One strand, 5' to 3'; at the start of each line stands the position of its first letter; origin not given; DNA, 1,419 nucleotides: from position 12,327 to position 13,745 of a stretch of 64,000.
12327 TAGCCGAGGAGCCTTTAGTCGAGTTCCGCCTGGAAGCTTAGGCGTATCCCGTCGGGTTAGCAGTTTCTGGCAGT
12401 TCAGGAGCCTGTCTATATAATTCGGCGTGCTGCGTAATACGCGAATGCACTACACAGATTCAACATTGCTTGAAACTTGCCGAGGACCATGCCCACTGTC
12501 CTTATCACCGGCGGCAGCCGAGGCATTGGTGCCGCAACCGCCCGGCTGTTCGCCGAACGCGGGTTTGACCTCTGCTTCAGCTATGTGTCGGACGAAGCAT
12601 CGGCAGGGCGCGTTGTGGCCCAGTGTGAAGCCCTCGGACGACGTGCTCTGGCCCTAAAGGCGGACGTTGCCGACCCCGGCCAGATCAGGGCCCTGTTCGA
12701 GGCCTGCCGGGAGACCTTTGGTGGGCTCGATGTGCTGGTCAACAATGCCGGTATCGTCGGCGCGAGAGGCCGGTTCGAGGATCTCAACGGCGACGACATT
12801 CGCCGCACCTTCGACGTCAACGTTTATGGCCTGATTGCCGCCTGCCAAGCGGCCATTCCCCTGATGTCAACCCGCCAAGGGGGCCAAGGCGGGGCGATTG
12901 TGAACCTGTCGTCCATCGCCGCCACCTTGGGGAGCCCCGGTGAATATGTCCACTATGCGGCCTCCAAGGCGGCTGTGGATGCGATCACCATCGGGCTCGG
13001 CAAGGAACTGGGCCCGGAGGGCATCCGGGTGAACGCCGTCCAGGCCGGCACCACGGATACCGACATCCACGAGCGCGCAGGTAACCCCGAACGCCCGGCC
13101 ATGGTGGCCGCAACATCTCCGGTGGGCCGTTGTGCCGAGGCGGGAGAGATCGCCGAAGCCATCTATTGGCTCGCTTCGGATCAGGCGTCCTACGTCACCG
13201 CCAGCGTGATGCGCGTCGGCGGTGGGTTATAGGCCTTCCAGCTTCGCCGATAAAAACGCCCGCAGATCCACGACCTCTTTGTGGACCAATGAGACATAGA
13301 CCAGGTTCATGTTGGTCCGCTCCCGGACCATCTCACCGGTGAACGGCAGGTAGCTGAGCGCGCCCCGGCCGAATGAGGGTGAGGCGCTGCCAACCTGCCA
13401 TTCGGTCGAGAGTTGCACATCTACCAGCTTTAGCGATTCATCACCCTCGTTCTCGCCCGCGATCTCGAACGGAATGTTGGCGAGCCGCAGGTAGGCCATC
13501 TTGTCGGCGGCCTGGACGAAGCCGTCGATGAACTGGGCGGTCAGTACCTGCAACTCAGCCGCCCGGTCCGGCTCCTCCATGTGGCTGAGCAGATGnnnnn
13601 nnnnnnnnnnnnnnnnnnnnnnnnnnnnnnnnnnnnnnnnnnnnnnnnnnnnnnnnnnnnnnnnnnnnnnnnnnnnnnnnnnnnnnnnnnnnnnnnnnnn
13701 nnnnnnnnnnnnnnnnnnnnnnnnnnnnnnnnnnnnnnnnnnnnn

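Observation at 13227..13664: Orphan His-rich protein translationally coupled to the arginase-fold hydrolase: possible new metallochaperone family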

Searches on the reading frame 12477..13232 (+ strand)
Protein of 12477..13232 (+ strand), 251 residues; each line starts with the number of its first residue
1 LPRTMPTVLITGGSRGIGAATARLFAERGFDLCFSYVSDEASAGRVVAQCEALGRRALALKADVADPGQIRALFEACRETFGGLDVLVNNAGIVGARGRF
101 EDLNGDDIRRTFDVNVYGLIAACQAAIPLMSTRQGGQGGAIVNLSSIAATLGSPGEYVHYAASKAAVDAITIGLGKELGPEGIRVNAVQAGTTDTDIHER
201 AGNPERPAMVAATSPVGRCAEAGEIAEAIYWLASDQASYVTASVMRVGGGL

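Call 3: search_protein_families(library=pfam, proteins=[window:12477-13232:+], max_evalue=1)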
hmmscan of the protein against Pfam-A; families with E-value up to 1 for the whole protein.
window:12477-13232:+ (251 aa): 6 families
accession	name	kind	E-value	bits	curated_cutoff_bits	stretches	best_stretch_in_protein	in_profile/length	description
PF13561.12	adh_short_C2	-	7.7e-64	215.9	27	1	15-251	6-235/236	Enoyl-(Acyl carrier protein) reductase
PF00106.31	adh_short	-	2.6e-52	177.6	26.6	1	7-201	2-190/195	short chain dehydrogenase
PF08659.16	KR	-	3.7e-15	56.8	22.6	1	7-170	2-159/180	KR domain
PF01370.27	Epimerase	-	0.006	16.4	20.9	1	8-176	1-158/240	NAD dependent epimerase/dehydratase family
PF19956.5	EAD2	-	0.027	15.2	23.8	1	38-89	11-61/81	Effector-associated domain 2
PF23441.1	SDR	-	0.061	13.1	27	1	158-203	161-204/258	SDR-like rossmann domain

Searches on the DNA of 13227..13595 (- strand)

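Call 78: search_rna_families(sources=[L086, L089, L090, L091, L092, L093, L095, L096, L003, L075], threshold=gathering)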
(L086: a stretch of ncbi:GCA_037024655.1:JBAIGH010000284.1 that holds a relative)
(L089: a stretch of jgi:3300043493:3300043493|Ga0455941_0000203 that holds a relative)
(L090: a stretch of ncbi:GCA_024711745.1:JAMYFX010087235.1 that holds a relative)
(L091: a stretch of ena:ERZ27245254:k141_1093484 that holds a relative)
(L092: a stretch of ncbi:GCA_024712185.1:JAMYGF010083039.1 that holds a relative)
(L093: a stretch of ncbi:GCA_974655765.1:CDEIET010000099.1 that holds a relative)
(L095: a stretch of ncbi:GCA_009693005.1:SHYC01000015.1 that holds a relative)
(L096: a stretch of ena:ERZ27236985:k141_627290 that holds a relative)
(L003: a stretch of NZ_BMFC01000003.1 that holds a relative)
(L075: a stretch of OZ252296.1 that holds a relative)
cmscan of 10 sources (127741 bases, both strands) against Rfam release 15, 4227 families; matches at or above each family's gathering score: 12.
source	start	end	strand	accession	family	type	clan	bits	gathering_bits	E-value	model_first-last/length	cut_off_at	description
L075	10468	10755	-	RF02514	5_ureB_sRNA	Gene; sRNA;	-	127.6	40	5.5e-33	1-292/292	no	5' ureB small RNA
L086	1321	1424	+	RF00442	Guanidine-I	Cis-reg; riboswitch;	-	95.4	63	8.9e-16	1-107/107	no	Guanidine-I riboswitch aptamer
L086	4961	5065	+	RF00442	Guanidine-I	Cis-reg; riboswitch;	-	91.5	63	6.7e-15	1-107/107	no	Guanidine-I riboswitch aptamer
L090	3788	3897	+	RF00442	Guanidine-I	Cis-reg; riboswitch;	-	87.9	63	4.4e-14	1-107/107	no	Guanidine-I riboswitch aptamer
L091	4899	5008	+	RF00442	Guanidine-I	Cis-reg; riboswitch;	-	87.9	63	4.4e-14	1-107/107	no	Guanidine-I riboswitch aptamer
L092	442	551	+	RF00442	Guanidine-I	Cis-reg; riboswitch;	-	87.9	63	4.4e-14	1-107/107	no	Guanidine-I riboswitch aptamer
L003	3939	4043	+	RF00442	Guanidine-I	Cis-reg; riboswitch;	-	83.1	63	5e-13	1-107/107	no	Guanidine-I riboswitch aptamer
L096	5825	5939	+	RF00442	Guanidine-I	Cis-reg; riboswitch;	-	77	63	1.2e-11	1-107/107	no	Guanidine-I riboswitch aptamer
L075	3659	3785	+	RF00442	Guanidine-I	Cis-reg; riboswitch;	-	72.6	63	1.1e-10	1-107/107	no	Guanidine-I riboswitch aptamer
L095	7995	8296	-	RF02514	5_ureB_sRNA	Gene; sRNA;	-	57.9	40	3.9e-12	1-292/292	no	5' ureB small RNA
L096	9606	9898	-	RF02514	5_ureB_sRNA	Gene; sRNA;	-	52.5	40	1.6e-10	1-292/292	no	5' ureB small RNA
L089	1746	2041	-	RF02514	5_ureB_sRNA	Gene; sRNA;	-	45.7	40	1.7e-08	1-292/292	no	5' ureB small RNA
